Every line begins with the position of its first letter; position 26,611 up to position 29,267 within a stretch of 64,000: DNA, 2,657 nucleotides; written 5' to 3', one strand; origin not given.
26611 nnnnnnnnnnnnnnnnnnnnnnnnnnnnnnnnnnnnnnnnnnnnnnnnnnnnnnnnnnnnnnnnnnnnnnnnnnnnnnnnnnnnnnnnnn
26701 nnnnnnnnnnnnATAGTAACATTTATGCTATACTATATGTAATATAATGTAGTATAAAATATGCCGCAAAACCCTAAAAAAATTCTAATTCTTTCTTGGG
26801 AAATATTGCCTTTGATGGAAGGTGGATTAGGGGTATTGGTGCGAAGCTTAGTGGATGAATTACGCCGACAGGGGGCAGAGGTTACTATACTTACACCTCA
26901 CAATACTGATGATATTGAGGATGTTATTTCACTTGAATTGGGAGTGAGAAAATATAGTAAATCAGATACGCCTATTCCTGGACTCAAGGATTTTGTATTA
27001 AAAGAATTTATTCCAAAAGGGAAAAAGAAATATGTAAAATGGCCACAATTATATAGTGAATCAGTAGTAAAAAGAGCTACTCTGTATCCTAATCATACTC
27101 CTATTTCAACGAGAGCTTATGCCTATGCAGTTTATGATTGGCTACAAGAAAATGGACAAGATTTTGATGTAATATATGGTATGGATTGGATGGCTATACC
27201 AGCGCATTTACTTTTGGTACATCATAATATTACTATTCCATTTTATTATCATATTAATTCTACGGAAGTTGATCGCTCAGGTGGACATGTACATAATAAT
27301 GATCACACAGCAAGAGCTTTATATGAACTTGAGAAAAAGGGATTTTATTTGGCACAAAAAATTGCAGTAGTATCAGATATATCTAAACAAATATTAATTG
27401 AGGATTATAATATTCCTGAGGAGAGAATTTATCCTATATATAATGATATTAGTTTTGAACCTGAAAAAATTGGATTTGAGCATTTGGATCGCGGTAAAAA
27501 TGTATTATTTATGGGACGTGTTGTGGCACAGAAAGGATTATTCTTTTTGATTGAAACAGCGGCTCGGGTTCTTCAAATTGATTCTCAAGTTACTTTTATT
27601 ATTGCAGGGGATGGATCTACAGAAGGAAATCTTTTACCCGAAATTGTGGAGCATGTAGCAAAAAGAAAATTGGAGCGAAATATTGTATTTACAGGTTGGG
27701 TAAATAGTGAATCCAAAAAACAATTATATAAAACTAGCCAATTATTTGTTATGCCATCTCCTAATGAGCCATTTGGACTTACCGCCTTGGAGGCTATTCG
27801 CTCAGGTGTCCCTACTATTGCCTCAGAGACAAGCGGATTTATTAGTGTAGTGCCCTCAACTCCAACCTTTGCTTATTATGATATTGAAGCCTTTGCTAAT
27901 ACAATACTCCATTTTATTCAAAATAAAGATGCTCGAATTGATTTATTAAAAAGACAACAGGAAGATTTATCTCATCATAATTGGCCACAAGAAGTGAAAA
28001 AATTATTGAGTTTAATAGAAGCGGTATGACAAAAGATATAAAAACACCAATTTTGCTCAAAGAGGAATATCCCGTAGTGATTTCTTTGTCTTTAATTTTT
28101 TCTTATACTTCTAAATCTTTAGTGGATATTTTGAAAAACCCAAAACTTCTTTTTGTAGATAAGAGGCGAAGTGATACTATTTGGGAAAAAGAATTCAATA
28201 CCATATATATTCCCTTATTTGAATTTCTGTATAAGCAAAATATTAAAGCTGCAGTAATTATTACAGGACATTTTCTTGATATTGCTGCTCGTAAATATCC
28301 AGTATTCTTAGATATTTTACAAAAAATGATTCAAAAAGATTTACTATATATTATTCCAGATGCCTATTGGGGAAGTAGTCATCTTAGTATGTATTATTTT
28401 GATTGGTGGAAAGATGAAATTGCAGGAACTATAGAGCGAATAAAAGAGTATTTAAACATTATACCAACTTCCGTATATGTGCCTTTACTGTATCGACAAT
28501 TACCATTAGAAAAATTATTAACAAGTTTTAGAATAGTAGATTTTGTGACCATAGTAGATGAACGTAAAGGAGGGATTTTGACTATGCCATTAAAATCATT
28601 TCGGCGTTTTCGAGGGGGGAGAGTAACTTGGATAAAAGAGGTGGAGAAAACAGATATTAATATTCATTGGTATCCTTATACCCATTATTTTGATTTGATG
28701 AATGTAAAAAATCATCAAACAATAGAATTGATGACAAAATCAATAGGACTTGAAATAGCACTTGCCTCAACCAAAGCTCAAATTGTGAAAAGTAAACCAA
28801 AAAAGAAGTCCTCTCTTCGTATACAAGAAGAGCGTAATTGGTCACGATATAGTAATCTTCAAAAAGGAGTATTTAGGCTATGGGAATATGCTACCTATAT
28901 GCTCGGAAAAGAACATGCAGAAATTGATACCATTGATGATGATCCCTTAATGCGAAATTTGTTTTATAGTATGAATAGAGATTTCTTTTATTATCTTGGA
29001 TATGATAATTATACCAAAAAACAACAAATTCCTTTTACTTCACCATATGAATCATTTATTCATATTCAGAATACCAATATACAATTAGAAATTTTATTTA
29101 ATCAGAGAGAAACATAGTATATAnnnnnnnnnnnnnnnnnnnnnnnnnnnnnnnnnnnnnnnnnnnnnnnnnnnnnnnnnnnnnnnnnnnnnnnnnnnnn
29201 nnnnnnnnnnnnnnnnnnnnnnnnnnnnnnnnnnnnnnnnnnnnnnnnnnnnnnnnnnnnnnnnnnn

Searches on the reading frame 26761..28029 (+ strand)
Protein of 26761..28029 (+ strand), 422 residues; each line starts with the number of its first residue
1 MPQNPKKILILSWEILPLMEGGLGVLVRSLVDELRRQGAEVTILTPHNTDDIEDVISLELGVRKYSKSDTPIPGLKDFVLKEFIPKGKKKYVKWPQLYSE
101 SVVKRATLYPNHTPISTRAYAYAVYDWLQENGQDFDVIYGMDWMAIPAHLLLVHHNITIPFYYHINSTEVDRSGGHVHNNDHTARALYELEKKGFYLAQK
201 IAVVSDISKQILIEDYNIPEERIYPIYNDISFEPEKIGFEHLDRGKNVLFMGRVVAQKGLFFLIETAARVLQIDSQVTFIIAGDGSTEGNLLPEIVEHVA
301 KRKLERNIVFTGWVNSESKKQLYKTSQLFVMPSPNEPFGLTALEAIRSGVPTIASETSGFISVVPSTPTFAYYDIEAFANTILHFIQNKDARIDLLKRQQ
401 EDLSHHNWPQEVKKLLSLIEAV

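Call 16: search_protein_families(library=pfam, proteins=[window:26761-28029:+], max_evalue=0.01)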
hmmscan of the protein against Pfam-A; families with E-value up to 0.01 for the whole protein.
window:26761-28029:+ (422 aa): 6 families
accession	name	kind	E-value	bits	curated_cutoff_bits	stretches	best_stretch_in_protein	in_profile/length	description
PF00534.26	Glycos_transf_1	-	2.4e-27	96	26.4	1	244-395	14-165/172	Glycosyl transferases group 1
PF13692.12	Glyco_trans_1_4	-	6.2e-26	91.8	27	1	246-388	2-142/142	Glycosyl transferases group 1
PF20706.3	GT4-conflict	-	1.3e-17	64.3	26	1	243-367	195-323/385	Family 4 Glycosyltransferase in conflict systems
PF13439.12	Glyco_transf_4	-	3.9e-15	56.7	28.5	1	21-228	2-164/170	Glycosyltransferase Family 4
PF08323.17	Glyco_transf_5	-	9.6e-15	55.4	22.7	1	7-206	1-218/239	Starch synthase catalytic domain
PF13579.12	Glyco_trans_4_4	-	1.9e-09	38.5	29.7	1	21-228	1-157/158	Glycosyl transferase 4-like domain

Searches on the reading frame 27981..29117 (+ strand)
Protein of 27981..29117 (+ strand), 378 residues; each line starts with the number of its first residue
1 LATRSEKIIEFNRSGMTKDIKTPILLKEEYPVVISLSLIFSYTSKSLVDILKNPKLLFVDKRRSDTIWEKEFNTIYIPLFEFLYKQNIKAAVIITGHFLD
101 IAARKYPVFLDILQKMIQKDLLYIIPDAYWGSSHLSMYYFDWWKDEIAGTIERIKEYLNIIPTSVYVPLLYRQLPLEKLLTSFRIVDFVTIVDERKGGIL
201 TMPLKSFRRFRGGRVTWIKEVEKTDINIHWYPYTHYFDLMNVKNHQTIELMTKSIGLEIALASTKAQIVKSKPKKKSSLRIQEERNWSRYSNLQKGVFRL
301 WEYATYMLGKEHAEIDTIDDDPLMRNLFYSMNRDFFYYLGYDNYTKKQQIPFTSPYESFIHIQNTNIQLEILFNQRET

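Call 16: search_protein_families(library=pfam, proteins=[window:27981-29117:+], max_evalue=0.01)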
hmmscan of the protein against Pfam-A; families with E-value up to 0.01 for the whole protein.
window:27981-29117:+ (378 aa): 1 family
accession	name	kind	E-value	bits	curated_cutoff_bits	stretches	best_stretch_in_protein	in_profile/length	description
PF03065.20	Glyco_hydro_57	-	0.0017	18.2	21.2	1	11-168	21-149/291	Glycosyl hydrolase family 57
